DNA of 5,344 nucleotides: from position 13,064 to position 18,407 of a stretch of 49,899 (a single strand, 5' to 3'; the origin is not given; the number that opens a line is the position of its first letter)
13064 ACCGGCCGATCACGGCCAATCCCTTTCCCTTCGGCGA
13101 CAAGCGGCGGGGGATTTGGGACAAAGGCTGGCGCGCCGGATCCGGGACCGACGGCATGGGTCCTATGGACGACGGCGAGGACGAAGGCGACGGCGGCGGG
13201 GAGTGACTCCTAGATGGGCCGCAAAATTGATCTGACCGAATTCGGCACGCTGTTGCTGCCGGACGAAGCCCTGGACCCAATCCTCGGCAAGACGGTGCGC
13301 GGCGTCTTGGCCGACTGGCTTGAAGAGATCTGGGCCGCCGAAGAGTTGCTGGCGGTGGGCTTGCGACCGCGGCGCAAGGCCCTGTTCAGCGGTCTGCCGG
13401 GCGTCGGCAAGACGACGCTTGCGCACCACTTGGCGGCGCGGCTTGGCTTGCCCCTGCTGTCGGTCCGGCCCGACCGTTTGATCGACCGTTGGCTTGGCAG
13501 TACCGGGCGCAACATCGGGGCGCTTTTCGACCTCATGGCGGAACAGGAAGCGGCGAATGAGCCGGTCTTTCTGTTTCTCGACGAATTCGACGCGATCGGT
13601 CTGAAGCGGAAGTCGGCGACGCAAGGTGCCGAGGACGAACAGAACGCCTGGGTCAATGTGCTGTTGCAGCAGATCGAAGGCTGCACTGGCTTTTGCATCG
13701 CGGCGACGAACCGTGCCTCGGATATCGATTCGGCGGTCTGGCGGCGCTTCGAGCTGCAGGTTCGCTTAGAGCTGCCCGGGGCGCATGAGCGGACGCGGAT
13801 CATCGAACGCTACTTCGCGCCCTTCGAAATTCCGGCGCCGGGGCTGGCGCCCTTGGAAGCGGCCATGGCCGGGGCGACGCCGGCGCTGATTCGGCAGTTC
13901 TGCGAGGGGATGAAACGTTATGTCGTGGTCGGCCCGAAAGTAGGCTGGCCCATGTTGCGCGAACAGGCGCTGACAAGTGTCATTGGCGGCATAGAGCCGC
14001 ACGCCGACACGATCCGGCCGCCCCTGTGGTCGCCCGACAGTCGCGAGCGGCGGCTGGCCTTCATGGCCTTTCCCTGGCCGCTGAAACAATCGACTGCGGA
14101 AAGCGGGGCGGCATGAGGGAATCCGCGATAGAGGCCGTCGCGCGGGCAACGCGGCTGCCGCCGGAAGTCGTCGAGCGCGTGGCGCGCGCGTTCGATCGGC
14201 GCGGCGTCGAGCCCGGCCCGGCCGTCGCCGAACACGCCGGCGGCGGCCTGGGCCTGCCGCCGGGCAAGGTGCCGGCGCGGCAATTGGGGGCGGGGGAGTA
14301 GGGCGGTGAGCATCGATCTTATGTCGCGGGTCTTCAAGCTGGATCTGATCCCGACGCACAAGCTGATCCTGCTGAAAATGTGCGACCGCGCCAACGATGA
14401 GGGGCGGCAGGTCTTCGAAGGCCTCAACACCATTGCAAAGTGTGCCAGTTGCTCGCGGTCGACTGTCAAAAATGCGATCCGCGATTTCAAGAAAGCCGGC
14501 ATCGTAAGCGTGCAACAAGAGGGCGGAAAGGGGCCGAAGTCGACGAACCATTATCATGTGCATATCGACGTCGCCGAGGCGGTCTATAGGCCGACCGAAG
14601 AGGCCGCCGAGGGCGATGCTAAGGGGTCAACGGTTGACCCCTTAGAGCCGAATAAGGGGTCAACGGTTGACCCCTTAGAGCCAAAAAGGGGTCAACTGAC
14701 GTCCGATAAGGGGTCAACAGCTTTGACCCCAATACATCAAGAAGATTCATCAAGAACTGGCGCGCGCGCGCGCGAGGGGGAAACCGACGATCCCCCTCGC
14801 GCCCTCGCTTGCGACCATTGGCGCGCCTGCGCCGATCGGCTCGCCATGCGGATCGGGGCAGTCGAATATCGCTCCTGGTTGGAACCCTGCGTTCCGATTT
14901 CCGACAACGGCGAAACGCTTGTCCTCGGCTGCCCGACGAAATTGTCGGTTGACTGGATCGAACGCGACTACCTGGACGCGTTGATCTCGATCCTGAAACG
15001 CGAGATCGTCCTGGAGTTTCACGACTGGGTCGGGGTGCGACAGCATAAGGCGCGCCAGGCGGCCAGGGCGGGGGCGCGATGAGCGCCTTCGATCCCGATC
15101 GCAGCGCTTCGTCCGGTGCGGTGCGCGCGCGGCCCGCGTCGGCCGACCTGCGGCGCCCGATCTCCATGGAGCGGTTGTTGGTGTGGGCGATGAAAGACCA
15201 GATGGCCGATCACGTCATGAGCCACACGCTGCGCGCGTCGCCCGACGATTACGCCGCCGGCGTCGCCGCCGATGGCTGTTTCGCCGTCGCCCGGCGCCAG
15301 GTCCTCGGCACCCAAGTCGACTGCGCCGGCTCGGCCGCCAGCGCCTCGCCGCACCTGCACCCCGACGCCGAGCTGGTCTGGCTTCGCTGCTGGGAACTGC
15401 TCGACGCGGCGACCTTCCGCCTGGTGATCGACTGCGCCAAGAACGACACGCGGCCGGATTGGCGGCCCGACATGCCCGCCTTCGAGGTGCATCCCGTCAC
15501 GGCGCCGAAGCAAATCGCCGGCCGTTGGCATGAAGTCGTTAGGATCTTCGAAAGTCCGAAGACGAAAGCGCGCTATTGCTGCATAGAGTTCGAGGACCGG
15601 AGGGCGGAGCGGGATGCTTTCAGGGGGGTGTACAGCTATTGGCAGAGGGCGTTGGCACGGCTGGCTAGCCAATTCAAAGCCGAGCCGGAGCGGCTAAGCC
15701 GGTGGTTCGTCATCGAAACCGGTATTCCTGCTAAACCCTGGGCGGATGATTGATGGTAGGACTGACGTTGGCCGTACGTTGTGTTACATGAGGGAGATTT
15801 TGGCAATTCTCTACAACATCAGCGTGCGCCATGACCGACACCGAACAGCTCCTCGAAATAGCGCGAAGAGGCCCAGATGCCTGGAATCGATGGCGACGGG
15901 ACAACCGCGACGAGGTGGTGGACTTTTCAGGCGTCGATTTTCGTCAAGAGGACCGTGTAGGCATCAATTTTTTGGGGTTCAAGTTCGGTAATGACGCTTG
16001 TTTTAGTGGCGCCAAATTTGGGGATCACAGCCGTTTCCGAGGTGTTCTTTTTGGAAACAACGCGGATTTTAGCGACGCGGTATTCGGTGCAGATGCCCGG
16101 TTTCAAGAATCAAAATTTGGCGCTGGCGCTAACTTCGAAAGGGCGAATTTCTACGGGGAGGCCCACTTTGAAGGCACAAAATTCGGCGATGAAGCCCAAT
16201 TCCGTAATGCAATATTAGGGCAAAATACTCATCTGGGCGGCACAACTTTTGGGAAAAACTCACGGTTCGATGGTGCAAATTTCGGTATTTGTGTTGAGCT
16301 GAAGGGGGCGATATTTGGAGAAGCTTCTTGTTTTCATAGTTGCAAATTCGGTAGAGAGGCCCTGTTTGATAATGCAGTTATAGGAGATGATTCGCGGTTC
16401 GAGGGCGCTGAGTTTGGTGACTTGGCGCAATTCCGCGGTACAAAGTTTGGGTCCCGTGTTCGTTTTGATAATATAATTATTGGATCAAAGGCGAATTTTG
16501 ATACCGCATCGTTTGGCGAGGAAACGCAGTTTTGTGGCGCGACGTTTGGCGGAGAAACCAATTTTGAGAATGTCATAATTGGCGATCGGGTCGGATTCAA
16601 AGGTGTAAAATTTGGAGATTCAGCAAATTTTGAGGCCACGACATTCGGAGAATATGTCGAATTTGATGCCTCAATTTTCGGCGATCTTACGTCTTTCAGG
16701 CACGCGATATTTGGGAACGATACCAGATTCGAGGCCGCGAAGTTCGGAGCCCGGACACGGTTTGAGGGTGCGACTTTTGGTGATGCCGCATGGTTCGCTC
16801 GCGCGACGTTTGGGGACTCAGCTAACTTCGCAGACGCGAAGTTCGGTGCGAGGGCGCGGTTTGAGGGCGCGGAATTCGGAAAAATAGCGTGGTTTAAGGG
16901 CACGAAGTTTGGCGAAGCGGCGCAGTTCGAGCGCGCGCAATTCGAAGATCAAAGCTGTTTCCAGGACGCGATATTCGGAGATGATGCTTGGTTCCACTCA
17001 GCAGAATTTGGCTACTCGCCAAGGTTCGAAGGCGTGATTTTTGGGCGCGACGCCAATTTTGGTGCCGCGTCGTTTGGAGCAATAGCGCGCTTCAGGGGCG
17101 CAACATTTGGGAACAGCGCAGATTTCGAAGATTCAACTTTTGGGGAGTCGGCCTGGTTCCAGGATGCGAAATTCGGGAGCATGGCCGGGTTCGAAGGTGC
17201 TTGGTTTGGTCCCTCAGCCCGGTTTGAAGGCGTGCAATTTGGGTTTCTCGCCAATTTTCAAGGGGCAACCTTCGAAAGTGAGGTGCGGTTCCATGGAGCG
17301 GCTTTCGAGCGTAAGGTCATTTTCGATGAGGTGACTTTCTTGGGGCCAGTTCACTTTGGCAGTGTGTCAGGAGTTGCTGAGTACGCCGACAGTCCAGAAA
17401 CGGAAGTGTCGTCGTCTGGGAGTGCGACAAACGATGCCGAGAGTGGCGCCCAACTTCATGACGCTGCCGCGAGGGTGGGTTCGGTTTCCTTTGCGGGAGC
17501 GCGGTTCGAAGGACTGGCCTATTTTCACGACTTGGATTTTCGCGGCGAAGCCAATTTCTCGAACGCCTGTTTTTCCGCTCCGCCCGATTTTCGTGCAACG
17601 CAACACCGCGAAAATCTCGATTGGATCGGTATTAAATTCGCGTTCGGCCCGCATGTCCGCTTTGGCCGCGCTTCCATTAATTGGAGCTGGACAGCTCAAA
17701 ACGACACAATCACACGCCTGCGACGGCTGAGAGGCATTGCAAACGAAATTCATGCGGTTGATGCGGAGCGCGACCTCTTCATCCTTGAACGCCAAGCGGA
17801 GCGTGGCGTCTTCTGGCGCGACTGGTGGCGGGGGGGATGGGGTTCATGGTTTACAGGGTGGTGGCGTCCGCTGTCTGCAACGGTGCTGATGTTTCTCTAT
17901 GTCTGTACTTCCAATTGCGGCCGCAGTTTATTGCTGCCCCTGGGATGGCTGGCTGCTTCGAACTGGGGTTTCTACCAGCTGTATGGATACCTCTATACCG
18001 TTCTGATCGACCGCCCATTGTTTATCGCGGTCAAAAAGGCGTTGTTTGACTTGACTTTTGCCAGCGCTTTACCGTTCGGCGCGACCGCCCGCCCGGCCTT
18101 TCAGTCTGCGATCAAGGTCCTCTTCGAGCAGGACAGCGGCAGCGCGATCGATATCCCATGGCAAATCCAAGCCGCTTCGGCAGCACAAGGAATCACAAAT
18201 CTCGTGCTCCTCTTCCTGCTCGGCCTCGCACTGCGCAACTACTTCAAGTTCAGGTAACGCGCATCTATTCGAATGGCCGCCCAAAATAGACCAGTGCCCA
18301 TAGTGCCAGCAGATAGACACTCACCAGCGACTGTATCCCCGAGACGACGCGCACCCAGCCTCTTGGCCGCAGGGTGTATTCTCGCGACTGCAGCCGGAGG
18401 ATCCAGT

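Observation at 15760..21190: Convergent pair of giant pentapeptide-repeat / channel-like fusion proteins plus a TM protein, carried as low-GC prophage cargo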

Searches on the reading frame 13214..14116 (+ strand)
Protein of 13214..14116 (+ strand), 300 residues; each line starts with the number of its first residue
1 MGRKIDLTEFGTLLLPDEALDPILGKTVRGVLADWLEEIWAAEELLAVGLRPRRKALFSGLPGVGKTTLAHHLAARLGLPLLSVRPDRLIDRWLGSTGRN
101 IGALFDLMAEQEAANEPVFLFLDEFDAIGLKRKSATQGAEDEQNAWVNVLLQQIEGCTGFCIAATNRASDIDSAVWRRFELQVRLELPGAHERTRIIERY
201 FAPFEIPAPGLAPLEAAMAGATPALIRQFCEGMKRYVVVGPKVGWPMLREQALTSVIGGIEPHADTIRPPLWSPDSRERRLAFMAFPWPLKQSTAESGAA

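Call 22: search_protein_families(library=phrogs, proteins=[window:13214-14116:+], max_evalue=0.001)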
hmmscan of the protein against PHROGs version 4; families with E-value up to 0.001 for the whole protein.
window:13214-14116:+ (300 aa): 14 families
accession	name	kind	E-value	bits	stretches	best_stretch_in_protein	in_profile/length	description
phrog_3757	-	unknown function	7.9e-53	181.2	1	21-238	94-308/367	-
phrog_10401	-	other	5.7e-26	92.4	1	50-196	458-595/667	ATPase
phrog_9172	-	unknown function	3.2e-18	66.8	1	49-196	104-253/509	-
phrog_30773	-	unknown function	8.3e-16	58.4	1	50-198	193-344/666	-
phrog_168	-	DNA, RNA and nucleotide metabolism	4.4e-07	30.9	1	56-201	45-174/314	clamp loader of DNA polymerase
phrog_8638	-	unknown function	2.1e-06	27.6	1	44-198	296-449/568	-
phrog_7485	-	unknown function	3.1e-06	27.4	1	49-207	223-381/430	-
phrog_4339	-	unknown function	4.3e-05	23.8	0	58-84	56-82/552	-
phrog_16448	-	other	7.5e-05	22.2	1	54-193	450-599/680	ATPase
phrog_296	-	integration and excision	0.00019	21.2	1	57-128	322-400/626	DNA transposition protein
phrog_11838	-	DNA, RNA and nucleotide metabolism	0.00029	21.1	1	32-84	29-71/420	clamp loader of DNA polymerase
phrog_29662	-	other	0.00037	20.4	1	57-196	353-481/548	ATP-dependent protease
phrog_2107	-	other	0.0005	20.8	1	55-98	5-48/201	thymidylate kinase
phrog_5534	-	unknown function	0.00097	19.4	0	56-157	30-127/273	-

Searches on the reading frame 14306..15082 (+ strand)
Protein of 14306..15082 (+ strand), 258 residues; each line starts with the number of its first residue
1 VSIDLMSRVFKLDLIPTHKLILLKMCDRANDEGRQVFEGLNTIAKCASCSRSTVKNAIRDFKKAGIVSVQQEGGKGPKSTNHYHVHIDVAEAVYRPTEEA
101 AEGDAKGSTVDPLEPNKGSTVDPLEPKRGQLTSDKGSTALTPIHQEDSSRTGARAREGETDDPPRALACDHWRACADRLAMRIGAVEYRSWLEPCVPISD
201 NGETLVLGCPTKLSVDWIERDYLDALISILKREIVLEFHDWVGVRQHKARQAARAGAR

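Call 22: search_protein_families(library=phrogs, proteins=[window:14306-15082:+], max_evalue=0.001)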
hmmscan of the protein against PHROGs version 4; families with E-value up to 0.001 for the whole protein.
window:14306-15082:+ (258 aa): 12 families
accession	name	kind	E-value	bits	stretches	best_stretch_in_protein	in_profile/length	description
phrog_270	-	DNA, RNA and nucleotide metabolism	1e-15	59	1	12-146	43-174/383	replication initiation protein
phrog_391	-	DNA, RNA and nucleotide metabolism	1.3e-14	55.6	1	1-154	1-162/298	replication initiation O-like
phrog_8540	-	DNA, RNA and nucleotide metabolism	4.2e-14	54.2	1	1-157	1-155/196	replication initiation O-like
phrog_4617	-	DNA, RNA and nucleotide metabolism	8.6e-14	52.7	1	1-110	1-109/223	replication initiation protein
phrog_1032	-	DNA, RNA and nucleotide metabolism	2.8e-13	51.5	1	1-106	1-112/281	replication initiation protein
phrog_8102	-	DNA, RNA and nucleotide metabolism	3.5e-08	33.9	1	14-87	32-109/337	replication initiation protein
phrog_186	-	DNA, RNA and nucleotide metabolism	9.6e-08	33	1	16-92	41-118/308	DnaD-like helicase loader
phrog_9088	-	unknown function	5e-06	27.3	1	18-91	42-116/227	-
phrog_428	-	DNA, RNA and nucleotide metabolism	8.5e-06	26.2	1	18-120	107-205/455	replication initiation protein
phrog_6643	-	DNA, RNA and nucleotide metabolism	1.2e-05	25.9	1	2-136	2-126/313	replication initiation protein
phrog_11896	-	DNA, RNA and nucleotide metabolism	1.5e-05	26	1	17-131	21-137/225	primosomal protein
phrog_345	-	DNA, RNA and nucleotide metabolism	9.9e-05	23.2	1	10-126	41-183/297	replication initiation O-like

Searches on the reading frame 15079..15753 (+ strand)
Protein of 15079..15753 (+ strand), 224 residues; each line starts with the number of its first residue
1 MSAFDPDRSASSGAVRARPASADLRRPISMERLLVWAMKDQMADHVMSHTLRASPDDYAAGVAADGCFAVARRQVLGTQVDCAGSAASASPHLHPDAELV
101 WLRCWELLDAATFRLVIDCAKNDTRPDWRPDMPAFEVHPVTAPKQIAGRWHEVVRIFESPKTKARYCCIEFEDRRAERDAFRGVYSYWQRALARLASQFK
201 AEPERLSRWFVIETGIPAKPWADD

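Call 22: search_protein_families(library=phrogs, proteins=[window:15079-15753:+], max_evalue=0.001)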
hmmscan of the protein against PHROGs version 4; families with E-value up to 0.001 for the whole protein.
window:15079-15753:+ (224 aa): 1 family
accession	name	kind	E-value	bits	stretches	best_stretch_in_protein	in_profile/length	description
phrog_9306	-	unknown function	1.8e-09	38.4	1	23-100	4-76/266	-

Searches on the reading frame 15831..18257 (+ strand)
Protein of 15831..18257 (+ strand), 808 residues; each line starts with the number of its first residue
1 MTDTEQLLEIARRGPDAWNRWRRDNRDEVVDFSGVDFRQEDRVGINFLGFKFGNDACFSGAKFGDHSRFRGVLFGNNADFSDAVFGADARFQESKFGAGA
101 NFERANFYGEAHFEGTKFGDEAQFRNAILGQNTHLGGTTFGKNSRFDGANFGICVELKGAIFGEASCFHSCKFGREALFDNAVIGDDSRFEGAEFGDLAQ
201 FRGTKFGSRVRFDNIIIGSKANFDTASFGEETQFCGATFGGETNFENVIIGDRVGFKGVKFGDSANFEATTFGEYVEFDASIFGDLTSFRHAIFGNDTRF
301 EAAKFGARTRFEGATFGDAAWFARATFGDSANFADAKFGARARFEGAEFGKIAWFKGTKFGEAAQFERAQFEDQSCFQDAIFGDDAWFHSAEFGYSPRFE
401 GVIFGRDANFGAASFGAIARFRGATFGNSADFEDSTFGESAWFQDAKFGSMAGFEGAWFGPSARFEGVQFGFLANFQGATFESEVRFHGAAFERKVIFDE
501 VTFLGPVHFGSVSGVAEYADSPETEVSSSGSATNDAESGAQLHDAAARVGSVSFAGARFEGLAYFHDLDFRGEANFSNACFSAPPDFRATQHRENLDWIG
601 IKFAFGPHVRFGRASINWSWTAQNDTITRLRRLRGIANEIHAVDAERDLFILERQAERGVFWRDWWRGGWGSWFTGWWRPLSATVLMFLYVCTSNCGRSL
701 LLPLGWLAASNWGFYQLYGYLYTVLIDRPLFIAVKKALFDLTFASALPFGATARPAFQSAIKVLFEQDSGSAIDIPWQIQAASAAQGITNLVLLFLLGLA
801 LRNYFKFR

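Call 3: search_protein_families(library=pfam, proteins=[window:15831-18257:+], max_evalue=1)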
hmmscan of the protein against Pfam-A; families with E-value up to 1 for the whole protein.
window:15831-18257:+ (808 aa): 2 families
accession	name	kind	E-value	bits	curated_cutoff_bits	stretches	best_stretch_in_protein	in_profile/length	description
PF13576.12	Pentapeptide_3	-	5.7e-68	225.4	27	12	102-149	1-47/48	Pentapeptide repeats (9 copies)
PF15809.10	STG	-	0.0065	17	27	0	402-438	198-234/236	Simian taste bud-specific gene product family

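Call 4: search_protein_families(library=padloc, proteins=[window:15831-18257:+], max_evalue=1)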
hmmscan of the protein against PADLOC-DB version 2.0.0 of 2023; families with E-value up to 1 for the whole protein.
window:15831-18257:+ (808 aa): 0 families

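Call 5: search_protein_families(library=ncbifam, proteins=[window:15831-18257:+], max_evalue=1)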
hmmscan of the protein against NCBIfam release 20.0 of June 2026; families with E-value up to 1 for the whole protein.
window:15831-18257:+ (808 aa): 0 families

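Call 47: list_cluster_members(proteins=[window:15831-18257:+, window:18265-20073:-, window:20509-21171:+, window:20242-21171:+])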
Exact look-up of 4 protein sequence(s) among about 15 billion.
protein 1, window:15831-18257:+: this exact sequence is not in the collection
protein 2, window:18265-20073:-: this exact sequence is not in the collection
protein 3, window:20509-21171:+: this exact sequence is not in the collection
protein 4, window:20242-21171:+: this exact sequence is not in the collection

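Call 75: search_protein_families(library=pfam, alignment_id=A6, max_evalue=0.01)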
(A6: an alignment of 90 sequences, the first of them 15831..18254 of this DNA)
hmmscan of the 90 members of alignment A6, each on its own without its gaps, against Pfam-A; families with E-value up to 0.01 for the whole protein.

A. member 1, window:15831-18254:+ (808 aa): 2 families
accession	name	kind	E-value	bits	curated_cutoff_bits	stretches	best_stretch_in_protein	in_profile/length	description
PF13576.12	Pentapeptide_3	-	5.7e-68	225.4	27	12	102-149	1-47/48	Pentapeptide repeats (9 copies)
PF15809.10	STG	-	0.0065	17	27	0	402-438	198-234/236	Simian taste bud-specific gene product family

B. families by the number of members that match (of 90 scanned): 6 families
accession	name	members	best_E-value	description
PF13576.12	Pentapeptide_3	87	5.7e-68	Pentapeptide repeats (9 copies)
PF00805.28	Pentapeptide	19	4.2e-08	Pentapeptide repeats (8 copies)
PF15809.10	STG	2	5.2e-10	Simian taste bud-specific gene product family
PF13599.13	Pentapeptide_4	2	5.1e-08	Pentapeptide repeat region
PF21358.2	Ezh2_MCSS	1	0.0044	Ezh2, MCSS domain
PF04349.18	MdoG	1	0.0077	Periplasmic glucan biosynthesis protein, MdoG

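Call 76: search_protein_families(library=ncbifam, alignment_id=A6, max_evalue=1)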
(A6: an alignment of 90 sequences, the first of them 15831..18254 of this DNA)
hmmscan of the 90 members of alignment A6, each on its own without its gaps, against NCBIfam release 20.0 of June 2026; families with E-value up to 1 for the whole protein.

A. member 1, window:15831-18254:+ (808 aa): 0 families

B. families by the number of members that match (of 90 scanned): 34 families (the first 25 are shown)
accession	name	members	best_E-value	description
NF051894.1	anti_phage_HalA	17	3e-06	anti-phage Hailong system effector protein HalA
NF033086.2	penta_rpt_Qnr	4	6.3e-05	Qnr family pentapeptide repeat protein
NF011743.0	PRK15196.1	3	5.3e-08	type III secretion system effector PipB2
NF033375.2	penta_rpt_QnrE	3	0.00089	QnrE family quinolone resistance pentapeptide repeat protein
NF012152.0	penta_rpt_QnrC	3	0.0038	QnrC family quinolone resistance pentapeptide repeat protein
TIGR04373.1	egtB_X_signatur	3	0.049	EgtB-related enzyme signature domain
NF047416.1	penta_HetL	2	0.00017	heterocyst differentiation pentapeptide repeat protein HetL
NF000071.4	penta_rpt_QnrA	2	0.0013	QnrA family quinolone resistance pentapeptide repeat protein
NF000056.3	penta_rpt_QnrS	2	0.0053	QnrS family quinolone resistance pentapeptide repeat protein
NF038182.1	penta_rpt_SmQnr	2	0.014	SmQnr family pentapeptide repeat protein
NF000420.1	penta_rpt_QnrB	2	0.14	QnrB family quinolone resistance pentapeptide repeat protein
NF012151.0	penta_rpt_QnrAS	1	0.00042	QnrAS family quinolone resistance pentapeptide repeat protein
NF052603.1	penta_Alr5209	1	0.0065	Alr5209 family pentapeptide repeat protein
TIGR04222.1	near_uncomplex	1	0.0072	TIGR04222 domain-containing membrane protein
NF000421.1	penta_rpt_QnrVC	1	0.017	QnrVC family quinolone resistance pentapeptide repeat protein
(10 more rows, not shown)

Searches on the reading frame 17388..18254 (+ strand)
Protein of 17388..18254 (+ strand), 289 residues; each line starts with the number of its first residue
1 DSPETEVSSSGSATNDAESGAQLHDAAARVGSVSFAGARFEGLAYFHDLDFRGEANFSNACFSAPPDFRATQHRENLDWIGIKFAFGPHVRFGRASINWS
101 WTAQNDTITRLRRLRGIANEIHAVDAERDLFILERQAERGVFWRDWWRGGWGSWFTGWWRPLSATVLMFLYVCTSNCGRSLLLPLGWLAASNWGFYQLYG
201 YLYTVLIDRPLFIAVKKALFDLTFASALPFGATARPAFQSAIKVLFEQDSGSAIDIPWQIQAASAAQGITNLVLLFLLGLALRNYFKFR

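Call 6: search_protein_families(library=pfam, proteins=[window:17388-18254:+], max_evalue=10)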
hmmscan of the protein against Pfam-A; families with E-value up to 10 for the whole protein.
seq(289 aa): 1 family
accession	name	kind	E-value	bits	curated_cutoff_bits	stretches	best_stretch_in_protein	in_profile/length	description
PF13576.12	Pentapeptide_3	-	5.7e-05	23.7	27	1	31-71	8-47/48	Pentapeptide repeats (9 copies)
